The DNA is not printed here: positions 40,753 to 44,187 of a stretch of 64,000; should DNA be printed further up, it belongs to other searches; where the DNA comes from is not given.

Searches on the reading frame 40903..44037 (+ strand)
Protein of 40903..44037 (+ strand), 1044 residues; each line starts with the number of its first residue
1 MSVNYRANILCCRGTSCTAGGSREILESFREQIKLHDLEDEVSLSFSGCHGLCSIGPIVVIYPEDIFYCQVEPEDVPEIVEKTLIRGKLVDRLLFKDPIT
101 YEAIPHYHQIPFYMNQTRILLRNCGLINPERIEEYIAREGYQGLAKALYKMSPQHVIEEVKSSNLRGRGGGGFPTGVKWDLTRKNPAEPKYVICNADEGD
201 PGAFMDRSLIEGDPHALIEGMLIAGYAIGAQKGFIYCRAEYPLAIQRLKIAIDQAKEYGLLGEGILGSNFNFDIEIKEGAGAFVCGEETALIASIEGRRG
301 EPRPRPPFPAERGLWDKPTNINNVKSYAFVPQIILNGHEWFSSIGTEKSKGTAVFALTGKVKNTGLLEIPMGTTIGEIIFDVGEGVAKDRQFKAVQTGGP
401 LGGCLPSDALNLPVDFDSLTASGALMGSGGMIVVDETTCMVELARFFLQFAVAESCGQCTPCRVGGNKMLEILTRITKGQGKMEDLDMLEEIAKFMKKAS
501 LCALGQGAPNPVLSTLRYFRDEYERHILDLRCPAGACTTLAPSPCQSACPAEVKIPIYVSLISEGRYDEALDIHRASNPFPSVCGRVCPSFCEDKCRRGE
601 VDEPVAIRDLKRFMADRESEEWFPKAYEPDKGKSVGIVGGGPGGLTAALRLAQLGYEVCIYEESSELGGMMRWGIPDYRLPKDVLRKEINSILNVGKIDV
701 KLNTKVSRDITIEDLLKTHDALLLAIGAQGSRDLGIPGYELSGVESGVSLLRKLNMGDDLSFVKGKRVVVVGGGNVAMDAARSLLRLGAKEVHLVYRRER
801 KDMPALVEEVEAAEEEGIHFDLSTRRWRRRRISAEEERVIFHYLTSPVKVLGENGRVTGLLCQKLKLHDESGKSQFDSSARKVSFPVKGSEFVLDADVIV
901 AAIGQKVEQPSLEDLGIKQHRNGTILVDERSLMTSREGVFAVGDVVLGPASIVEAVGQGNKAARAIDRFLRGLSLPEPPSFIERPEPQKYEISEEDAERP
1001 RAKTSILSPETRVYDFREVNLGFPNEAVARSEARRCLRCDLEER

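Call 59: search_protein_families(library=pfam, proteins=[window:40903-44037:+], max_evalue=0.00001)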
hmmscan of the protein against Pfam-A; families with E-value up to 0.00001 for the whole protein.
window:40903-44037:+ (1044 aa): 10 families
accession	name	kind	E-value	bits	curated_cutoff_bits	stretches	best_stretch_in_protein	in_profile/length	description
PF01512.22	Complex1_51K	-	3.8e-46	157.1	31.2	1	160-331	1-149/150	Nuo51 FMN-binding domain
PF10589.14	NADH_4Fe-4S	-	9.5e-36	122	23.5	1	443-526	2-85/85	NADH-ubiquinone oxidoreductase-F iron-sulfur binding region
PF07992.20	Pyr_redox_2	-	1.2e-35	123.8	26.1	1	634-959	2-291/291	Pyridine nucleotide-disulphide oxidoreductase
PF14691.11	Fer4_20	-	2.4e-24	85.7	25.8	1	536-620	23-110/113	Dihydroprymidine dehydrogenase domain II, 4Fe-4S cluster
PF13738.12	Pyr_redox_3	-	9.4e-14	51.8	30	0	761-800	160-198/305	Pyridine nucleotide-disulphide oxidoreductase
PF00070.33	Pyr_redox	-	7.6e-09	36.4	22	0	767-802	1-35/82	Pyridine nucleotide-disulphide oxidoreductase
PF13450.12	NAD_binding_8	-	2.7e-08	34.4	21.9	1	637-672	1-36/68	NAD(P)-binding Rossmann-like domain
PF01257.25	2Fe-2S_thioredx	-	3e-08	34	24.8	1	7-82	66-143/145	Thioredoxin-like [2Fe-2S] ferredoxin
PF12831.13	FAD_oxidored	-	3.9e-08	33.4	27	1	635-671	2-38/416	FAD dependent oxidoreductase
PF13241.12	NAD_binding_7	-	2.3e-07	31.8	22.1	0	763-813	5-51/104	Putative NAD(P)-binding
